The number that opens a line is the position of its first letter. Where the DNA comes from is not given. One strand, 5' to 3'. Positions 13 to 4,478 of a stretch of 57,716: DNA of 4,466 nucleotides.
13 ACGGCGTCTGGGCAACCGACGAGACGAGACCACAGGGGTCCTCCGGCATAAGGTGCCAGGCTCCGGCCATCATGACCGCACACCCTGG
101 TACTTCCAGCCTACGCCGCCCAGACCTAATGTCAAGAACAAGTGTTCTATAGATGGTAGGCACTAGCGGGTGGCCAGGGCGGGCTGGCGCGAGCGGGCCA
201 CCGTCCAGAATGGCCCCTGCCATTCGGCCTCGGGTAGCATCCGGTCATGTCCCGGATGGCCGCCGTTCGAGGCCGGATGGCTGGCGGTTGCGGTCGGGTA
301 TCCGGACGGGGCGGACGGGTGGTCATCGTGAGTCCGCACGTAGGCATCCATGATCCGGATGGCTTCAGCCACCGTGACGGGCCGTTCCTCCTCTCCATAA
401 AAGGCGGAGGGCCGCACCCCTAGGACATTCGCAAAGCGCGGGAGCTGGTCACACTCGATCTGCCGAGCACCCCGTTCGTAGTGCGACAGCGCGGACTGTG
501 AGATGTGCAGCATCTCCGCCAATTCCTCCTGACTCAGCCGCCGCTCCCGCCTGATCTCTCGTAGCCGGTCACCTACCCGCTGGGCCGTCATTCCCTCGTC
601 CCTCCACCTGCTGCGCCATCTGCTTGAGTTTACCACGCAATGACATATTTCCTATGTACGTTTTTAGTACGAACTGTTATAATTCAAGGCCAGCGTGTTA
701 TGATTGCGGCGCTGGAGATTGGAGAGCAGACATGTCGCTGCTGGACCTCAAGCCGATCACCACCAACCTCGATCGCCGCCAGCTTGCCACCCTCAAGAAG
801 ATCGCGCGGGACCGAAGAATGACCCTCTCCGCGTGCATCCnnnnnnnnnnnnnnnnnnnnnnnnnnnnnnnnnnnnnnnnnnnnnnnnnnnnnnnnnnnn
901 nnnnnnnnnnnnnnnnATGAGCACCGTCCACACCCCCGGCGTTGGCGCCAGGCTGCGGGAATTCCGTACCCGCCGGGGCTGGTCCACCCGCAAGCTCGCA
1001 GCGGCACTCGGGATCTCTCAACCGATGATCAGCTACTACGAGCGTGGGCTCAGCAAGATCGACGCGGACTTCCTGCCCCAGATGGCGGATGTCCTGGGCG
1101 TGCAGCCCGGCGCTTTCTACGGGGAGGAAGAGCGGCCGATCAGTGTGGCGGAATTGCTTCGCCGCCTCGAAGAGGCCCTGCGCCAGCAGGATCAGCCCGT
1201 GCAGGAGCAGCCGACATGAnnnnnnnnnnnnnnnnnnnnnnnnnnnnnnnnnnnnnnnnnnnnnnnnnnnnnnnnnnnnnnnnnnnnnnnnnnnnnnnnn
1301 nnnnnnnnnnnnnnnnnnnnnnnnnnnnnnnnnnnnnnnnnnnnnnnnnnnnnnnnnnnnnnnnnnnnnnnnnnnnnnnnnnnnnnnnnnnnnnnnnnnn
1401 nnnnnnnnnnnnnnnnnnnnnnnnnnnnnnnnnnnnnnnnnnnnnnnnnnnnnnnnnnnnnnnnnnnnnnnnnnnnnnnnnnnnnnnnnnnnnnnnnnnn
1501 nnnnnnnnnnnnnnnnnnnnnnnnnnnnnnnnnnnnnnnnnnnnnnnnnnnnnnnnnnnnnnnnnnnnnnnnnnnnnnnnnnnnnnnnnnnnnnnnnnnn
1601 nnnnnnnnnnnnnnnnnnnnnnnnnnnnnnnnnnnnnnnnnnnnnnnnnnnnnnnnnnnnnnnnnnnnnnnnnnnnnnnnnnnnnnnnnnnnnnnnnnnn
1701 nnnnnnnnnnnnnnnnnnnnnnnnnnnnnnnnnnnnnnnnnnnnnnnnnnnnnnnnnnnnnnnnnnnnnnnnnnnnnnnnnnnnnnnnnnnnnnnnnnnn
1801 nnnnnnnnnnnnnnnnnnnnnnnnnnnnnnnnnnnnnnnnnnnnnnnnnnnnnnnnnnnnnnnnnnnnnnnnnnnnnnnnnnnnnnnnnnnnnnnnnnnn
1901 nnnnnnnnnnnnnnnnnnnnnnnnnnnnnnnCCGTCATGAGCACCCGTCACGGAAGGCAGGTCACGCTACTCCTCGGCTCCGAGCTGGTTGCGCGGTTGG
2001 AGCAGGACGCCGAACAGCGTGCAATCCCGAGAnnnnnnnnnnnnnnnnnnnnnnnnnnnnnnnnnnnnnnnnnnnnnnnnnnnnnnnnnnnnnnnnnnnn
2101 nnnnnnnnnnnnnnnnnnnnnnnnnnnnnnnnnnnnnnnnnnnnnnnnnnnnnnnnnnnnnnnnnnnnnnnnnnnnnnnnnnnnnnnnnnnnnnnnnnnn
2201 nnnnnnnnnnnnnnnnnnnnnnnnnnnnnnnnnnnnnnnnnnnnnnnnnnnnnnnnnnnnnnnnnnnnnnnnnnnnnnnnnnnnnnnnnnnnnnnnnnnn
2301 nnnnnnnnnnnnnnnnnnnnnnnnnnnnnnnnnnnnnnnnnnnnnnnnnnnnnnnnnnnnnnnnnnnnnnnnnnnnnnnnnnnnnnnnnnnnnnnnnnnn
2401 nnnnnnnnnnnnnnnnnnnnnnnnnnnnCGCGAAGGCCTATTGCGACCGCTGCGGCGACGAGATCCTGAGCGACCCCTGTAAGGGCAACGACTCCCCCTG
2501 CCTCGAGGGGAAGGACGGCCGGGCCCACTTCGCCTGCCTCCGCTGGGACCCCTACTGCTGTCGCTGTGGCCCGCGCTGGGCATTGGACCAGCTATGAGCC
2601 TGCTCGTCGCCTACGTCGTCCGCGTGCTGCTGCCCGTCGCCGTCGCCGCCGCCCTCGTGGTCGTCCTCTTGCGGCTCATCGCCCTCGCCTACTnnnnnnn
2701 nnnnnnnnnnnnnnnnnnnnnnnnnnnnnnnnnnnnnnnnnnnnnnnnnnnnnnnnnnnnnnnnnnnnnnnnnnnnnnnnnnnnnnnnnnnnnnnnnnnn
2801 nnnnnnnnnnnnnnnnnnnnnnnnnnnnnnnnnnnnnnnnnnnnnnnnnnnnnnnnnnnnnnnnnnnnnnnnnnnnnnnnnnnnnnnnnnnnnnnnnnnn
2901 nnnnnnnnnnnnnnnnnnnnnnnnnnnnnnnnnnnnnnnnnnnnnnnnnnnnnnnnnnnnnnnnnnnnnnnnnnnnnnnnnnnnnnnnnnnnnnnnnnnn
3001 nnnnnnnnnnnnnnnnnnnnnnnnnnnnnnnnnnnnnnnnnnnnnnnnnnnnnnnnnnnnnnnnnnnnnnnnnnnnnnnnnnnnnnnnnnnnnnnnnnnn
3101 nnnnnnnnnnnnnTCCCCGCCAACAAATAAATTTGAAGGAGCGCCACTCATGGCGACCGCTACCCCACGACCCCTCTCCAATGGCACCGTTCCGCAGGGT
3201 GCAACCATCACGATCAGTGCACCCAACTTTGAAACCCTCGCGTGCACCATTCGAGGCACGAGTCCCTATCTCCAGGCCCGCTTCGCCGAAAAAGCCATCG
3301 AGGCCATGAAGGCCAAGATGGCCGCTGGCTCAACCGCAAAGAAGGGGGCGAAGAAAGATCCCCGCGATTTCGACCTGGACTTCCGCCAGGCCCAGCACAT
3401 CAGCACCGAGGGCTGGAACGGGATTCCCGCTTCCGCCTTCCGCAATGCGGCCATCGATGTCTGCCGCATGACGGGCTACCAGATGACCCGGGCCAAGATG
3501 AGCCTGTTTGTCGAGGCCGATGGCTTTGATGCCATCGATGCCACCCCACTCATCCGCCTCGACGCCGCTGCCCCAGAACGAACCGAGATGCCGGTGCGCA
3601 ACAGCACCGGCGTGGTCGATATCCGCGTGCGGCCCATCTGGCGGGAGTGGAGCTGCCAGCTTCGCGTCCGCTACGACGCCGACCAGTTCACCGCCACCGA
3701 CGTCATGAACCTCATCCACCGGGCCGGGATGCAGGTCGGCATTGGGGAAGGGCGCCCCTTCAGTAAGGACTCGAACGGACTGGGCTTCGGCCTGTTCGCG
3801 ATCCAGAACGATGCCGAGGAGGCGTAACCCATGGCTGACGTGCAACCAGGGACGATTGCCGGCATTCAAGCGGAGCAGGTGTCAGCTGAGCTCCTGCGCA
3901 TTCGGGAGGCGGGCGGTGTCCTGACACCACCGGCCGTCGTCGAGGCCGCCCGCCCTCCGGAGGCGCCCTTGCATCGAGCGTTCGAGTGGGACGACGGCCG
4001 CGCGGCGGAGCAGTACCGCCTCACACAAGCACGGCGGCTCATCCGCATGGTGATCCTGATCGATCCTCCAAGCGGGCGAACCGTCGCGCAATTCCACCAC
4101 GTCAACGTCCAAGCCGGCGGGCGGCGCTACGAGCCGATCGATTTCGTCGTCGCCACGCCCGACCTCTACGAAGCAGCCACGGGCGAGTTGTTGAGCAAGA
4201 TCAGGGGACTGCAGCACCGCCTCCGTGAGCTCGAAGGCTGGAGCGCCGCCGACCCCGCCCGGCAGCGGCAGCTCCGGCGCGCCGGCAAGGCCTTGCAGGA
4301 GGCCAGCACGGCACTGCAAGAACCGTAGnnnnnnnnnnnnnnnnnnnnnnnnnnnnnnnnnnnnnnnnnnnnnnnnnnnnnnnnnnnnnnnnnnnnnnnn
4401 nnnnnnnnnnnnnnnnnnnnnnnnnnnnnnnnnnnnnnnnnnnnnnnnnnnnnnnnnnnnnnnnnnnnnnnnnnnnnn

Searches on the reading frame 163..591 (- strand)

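Call 64: search_protein_families(library=pfam, proteins=[window:163-591:-], max_evalue=0.01)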
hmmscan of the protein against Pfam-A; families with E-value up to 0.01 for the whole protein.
window:163-591:- (142 aa): 11 families
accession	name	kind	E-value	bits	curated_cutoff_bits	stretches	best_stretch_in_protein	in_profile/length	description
PF01381.28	HTH_3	-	2e-13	50.6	23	1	10-62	1-53/55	Helix-turn-helix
PF13560.12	HTH_31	-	3.5e-13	50.1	27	1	6-60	2-57/64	Helix-turn-helix domain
PF12844.13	HTH_19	-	2.2e-10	40.8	30.2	1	7-64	1-58/64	Helix-turn-helix domain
PF13443.12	HTH_26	-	6.5e-06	26.7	22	1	9-62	1-55/63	Cro/C1-type HTH DNA-binding domain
PF13744.12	HTH_37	-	1.8e-05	24.9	27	1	9-59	22-73/80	Helix-turn-helix domain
PF13412.12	HTH_24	-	4.8e-05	23.3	21.9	1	10-38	9-37/48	Winged helix-turn-helix DNA-binding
PF20432.4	Xre-like-HTH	-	0.001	19.8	25.8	1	12-49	17-54/63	Antitoxin Xre-like helix-turn-helix domain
PF22495.2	HTH_92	-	0.0017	18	27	1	11-42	1-32/45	RsaL-like HTH domain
PF13413.12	HTH_25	-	0.0028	17.9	24.6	1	9-40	1-32/62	Helix-turn-helix domain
PF04545.22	Sigma70_r4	-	0.0069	16.3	24.1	0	14-42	16-44/50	Sigma-70, region 4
PF01047.28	MarR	-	0.0088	16.4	24.6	0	10-36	9-35/59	MarR family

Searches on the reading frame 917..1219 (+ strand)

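Call 64: search_protein_families(library=pfam, proteins=[window:917-1219:+], max_evalue=0.01)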
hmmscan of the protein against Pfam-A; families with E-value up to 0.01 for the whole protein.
window:917-1219:+ (100 aa): 6 families
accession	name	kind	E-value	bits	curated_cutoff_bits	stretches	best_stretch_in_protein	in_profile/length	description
PF13560.12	HTH_31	-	7.8e-14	52.2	27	1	10-64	3-58/64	Helix-turn-helix domain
PF01381.28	HTH_3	-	6.5e-13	49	23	1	13-65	1-53/55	Helix-turn-helix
PF12844.13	HTH_19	-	5.5e-06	26.6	30.2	1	10-67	1-58/64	Helix-turn-helix domain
PF13443.12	HTH_26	-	3.4e-05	24.5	22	1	12-65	1-55/63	Cro/C1-type HTH DNA-binding domain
PF13413.12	HTH_25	-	0.00057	20.1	24.6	1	12-60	1-55/62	Helix-turn-helix domain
PF13744.12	HTH_37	-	0.00063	19.9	27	1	12-62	22-73/80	Helix-turn-helix domain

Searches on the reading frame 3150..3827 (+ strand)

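Call 11: search_protein_families(library=pfam, proteins=[window:3150-3827:+], max_evalue=0.01)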
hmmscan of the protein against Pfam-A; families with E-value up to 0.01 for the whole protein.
window:3150-3827:+ (225 aa): 0 families

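Call 12: search_protein_families(library=phrogs, proteins=[window:3150-3827:+], max_evalue=0.001)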
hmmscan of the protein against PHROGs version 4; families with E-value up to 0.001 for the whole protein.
window:3150-3827:+ (225 aa): 1 family
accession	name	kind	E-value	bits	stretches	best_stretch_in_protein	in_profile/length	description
phrog_4652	-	unknown function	1.9e-18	67.9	1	28-219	4-190/194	-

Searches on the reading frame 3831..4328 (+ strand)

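Call 11: search_protein_families(library=pfam, proteins=[window:3831-4328:+], max_evalue=0.01)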
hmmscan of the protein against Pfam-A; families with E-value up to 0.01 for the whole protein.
window:3831-4328:+ (165 aa): 0 families

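Call 12: search_protein_families(library=phrogs, proteins=[window:3831-4328:+], max_evalue=0.001)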
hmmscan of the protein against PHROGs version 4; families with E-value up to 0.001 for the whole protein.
window:3831-4328:+ (165 aa): 1 family
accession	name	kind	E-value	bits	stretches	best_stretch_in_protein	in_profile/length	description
phrog_15946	-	unknown function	1.9e-19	71.5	1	12-139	6-135/151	-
